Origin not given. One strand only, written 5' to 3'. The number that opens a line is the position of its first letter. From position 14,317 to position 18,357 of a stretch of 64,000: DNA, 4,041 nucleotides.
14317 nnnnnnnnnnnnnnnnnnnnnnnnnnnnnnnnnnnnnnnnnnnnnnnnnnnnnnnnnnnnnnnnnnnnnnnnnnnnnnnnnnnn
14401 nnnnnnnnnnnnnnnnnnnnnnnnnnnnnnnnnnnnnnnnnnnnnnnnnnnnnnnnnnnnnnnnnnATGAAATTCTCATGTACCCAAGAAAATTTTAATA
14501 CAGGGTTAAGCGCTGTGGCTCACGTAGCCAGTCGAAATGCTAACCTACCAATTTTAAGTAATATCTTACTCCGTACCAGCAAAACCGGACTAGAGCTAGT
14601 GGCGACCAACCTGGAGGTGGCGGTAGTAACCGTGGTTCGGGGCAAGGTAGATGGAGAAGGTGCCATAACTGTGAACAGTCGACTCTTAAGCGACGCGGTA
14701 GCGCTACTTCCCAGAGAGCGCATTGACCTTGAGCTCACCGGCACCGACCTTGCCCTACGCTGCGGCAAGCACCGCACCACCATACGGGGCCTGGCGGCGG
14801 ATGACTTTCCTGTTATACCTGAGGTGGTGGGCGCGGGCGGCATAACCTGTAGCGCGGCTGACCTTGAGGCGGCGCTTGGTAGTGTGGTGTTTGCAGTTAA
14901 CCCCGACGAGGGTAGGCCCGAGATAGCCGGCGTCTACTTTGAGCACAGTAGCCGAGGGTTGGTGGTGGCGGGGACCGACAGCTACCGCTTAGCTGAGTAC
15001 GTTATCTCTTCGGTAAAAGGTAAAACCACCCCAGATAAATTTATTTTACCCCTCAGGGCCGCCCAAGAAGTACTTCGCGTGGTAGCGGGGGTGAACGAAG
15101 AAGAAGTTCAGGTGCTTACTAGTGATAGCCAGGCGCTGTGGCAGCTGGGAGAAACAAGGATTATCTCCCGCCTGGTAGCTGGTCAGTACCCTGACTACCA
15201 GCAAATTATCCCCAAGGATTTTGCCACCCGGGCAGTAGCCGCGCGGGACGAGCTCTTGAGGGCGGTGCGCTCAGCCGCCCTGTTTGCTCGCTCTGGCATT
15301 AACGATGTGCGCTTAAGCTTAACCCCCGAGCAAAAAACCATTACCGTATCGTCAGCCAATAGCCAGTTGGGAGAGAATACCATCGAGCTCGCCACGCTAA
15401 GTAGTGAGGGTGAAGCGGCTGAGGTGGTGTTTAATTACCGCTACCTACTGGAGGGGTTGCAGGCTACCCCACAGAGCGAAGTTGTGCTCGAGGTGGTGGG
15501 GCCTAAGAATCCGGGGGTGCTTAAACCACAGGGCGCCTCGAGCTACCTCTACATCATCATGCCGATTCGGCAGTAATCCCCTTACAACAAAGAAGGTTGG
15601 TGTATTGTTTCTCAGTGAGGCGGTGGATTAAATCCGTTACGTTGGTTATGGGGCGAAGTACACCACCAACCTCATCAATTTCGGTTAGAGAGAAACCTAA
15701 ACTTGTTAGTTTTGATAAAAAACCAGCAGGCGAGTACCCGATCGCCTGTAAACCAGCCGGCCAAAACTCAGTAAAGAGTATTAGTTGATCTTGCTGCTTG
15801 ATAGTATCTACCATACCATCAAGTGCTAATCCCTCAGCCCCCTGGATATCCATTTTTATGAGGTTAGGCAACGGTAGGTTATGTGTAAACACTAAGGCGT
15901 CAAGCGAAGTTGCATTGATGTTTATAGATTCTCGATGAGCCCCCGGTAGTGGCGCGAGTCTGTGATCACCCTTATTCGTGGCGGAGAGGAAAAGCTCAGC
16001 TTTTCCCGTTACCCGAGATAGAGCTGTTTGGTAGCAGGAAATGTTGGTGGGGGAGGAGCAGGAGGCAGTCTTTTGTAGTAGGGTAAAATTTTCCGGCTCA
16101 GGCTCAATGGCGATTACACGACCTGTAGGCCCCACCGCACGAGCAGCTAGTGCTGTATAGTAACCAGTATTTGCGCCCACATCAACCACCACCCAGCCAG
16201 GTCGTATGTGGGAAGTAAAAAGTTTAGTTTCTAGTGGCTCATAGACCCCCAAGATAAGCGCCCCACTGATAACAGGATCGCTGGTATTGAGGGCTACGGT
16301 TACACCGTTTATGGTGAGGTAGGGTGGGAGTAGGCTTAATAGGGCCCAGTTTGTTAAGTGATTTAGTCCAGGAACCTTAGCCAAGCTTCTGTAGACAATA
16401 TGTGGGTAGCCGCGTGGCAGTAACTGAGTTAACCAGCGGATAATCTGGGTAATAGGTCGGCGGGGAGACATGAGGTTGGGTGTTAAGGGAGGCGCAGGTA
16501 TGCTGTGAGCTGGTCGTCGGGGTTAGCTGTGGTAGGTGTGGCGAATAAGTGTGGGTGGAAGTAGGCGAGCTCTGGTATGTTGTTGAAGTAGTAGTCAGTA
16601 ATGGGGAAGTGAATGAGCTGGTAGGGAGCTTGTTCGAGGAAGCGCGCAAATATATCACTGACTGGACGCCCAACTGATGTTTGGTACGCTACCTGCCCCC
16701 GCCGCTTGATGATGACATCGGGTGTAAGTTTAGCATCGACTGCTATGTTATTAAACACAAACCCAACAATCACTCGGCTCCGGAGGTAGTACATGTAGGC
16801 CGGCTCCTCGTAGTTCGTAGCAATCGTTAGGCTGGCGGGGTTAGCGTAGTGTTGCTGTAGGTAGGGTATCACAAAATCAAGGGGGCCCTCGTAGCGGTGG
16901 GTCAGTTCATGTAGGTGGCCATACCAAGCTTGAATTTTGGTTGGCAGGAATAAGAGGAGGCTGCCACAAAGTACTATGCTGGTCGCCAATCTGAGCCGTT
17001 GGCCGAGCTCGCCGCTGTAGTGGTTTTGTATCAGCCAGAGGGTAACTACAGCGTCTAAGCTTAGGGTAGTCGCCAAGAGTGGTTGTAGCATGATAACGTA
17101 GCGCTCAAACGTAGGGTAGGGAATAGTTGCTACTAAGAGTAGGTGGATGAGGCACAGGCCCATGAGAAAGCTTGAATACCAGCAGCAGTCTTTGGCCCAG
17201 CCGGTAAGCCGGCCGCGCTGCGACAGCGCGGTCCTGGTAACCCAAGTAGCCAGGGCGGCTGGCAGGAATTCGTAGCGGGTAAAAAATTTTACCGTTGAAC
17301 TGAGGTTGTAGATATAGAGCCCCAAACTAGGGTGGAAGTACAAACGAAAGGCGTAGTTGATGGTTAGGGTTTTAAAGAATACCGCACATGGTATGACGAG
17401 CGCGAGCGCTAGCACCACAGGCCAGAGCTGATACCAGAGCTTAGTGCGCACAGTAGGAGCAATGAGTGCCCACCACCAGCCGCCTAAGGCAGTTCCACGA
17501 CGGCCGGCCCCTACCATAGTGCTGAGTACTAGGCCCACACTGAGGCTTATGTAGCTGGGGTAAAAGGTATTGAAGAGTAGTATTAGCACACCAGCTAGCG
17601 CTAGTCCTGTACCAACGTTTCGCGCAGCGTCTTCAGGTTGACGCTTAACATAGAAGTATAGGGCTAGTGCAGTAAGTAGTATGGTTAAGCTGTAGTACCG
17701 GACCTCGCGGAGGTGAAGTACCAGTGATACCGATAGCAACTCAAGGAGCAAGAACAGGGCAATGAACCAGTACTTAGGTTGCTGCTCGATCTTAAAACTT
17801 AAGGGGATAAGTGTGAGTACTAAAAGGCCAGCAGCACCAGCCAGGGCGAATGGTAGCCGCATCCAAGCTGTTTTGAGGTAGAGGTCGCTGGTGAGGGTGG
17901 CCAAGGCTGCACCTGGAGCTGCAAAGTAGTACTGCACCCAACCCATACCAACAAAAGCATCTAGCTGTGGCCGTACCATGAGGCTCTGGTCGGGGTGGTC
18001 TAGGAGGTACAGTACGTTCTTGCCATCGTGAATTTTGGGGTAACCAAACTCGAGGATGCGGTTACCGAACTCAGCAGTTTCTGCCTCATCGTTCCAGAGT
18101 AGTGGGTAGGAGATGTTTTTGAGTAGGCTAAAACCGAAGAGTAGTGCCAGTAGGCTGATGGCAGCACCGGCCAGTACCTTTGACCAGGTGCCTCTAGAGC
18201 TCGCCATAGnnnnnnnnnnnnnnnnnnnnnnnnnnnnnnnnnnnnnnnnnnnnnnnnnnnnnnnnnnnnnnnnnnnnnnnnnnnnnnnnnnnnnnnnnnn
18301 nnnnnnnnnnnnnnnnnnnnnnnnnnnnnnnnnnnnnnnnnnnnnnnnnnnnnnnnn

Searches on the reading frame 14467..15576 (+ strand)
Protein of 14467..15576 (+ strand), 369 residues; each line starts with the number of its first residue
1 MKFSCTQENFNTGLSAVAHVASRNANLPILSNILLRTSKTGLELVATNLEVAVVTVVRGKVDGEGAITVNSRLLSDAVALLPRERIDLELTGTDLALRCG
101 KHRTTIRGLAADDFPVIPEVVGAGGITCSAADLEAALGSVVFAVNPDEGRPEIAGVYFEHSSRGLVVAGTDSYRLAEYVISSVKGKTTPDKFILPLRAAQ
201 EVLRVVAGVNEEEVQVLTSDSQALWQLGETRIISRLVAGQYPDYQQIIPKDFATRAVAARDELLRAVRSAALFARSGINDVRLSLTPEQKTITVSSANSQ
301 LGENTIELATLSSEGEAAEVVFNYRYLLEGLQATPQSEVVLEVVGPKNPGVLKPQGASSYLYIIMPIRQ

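Call 22: search_protein_families(library=pfam, proteins=[window:14467-15576:+], max_evalue=0.001)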
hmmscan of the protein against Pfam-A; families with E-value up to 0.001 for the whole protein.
window:14467-15576:+ (369 aa): 3 families
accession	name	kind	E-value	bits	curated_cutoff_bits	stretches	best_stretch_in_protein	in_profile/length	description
PF00712.24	DNA_pol3_beta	-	1.8e-27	96.3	24.4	1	1-118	1-120/120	DNA polymerase III beta subunit, N-terminal domain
PF02768.20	DNA_pol3_beta_3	-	1.9e-20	73.3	27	1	246-368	2-121/121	DNA polymerase III beta subunit, C-terminal domain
PF02767.21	DNA_pol3_beta_2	-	5.5e-20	72.2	27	1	132-243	6-116/116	DNA polymerase III beta subunit, central domain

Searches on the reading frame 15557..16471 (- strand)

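Call 8: search_protein_families(library=pfam, proteins=[window:15557-16471:-], max_evalue=0.001)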
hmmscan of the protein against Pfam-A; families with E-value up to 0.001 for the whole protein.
window:15557-16471:- (304 aa): 4 families
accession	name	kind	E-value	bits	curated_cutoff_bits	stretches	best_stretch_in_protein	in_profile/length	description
PF05050.19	Methyltransf_21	-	6.9e-18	65.8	22.7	1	97-261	1-172/173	Methyltransferase FkbM domain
PF01135.25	PCMT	-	4.1e-05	23.9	20.3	1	89-127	71-109/210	Protein-L-isoaspartate(D-aspartate) O-methyltransferase (PCMT)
PF01728.25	FtsJ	-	0.00046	20.6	24.1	1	89-129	19-58/181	FtsJ-like methyltransferase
PF13649.12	Methyltransf_25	-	0.00064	20.8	27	0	95-154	1-58/97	Methyltransferase domain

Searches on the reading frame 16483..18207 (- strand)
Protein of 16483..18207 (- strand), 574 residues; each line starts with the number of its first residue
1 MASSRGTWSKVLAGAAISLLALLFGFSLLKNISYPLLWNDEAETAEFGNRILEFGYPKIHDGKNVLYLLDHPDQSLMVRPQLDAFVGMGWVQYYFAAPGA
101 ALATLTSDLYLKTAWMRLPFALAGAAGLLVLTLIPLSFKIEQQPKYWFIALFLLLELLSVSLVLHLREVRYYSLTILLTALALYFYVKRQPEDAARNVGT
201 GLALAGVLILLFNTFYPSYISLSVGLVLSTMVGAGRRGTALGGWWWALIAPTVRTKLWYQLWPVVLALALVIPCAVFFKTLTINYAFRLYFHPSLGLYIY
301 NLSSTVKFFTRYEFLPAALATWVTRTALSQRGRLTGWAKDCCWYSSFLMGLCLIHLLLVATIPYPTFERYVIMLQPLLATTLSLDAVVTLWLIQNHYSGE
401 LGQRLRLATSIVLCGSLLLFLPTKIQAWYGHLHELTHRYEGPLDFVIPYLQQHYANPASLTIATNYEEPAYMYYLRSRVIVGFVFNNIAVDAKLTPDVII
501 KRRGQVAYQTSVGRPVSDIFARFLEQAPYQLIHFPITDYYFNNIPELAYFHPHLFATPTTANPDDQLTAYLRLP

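Call 8: search_protein_families(library=pfam, proteins=[window:16483-18207:-], max_evalue=0.001)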
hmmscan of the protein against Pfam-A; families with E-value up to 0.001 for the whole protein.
window:16483-18207:- (574 aa): 0 families

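Call 73: search_protein_families(library=pfam, proteins=[window:16483-18207:-], max_evalue=1)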
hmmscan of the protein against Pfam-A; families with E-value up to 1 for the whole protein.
window:16483-18207:- (574 aa): 1 family
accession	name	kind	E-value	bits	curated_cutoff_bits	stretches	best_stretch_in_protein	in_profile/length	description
PF15013.11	CCSMST1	-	0.088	13.4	26.1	0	171-196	32-57/74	CCSMST1 family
